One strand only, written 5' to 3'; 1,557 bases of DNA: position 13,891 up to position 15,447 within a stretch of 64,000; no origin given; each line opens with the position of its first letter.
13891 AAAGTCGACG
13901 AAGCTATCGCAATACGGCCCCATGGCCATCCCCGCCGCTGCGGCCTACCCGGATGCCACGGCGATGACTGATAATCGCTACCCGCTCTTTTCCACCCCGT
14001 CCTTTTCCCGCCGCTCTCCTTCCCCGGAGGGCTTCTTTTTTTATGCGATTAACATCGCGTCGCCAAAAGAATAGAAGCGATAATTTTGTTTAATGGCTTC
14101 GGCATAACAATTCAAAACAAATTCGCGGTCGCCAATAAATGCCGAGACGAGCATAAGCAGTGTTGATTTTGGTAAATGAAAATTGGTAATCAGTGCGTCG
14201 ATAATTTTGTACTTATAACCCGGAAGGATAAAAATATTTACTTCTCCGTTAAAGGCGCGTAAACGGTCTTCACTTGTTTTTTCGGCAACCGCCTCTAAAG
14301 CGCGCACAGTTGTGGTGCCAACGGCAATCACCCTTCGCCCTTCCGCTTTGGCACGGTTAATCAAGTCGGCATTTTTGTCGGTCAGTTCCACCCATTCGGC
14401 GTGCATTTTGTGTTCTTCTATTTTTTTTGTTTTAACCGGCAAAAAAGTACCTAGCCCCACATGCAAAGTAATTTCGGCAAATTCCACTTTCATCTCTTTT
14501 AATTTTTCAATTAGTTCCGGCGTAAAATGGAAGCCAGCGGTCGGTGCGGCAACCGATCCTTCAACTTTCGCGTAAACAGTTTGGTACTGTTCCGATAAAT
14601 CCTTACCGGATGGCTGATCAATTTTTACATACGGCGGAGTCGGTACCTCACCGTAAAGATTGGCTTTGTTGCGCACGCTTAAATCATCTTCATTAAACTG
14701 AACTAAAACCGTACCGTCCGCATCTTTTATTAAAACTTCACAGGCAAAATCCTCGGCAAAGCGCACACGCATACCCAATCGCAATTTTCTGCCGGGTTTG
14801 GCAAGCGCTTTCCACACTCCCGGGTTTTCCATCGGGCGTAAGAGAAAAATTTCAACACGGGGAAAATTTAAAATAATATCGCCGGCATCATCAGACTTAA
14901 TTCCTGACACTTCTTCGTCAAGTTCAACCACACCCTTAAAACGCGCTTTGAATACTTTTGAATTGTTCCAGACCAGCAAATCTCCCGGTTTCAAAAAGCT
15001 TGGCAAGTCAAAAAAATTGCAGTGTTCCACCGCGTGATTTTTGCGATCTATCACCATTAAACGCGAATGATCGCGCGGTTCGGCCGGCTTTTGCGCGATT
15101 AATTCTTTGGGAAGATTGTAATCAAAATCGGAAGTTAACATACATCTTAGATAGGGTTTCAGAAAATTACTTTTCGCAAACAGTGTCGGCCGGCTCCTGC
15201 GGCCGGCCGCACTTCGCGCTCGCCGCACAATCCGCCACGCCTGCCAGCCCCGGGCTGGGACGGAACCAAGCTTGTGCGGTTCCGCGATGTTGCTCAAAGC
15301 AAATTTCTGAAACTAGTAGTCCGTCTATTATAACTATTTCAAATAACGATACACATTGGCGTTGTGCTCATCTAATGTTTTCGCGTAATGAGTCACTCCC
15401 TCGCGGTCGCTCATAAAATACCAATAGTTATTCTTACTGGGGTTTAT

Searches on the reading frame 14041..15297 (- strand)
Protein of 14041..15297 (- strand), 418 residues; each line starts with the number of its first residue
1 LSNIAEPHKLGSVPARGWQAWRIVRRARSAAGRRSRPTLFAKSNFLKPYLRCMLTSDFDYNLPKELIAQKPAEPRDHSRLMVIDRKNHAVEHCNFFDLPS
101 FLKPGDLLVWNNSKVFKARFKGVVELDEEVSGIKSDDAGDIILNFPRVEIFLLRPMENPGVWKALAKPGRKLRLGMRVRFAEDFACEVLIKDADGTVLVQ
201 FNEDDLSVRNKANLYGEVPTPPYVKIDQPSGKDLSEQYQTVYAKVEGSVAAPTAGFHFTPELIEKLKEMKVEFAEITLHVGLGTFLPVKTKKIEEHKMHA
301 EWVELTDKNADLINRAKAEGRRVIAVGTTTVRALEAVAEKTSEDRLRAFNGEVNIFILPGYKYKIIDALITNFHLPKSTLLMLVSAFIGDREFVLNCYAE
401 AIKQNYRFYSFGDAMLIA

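Call 43: search_protein_families(library=pfam, proteins=[window:14041-15297:-], max_evalue=0.00001)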
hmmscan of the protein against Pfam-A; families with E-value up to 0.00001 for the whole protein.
window:14041-15297:- (418 aa): 1 family
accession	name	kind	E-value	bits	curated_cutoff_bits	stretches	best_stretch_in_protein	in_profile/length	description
PF02547.20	Queuosine_synth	-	2.4e-125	418.4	25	1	55-417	1-322/322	Queuosine biosynthesis protein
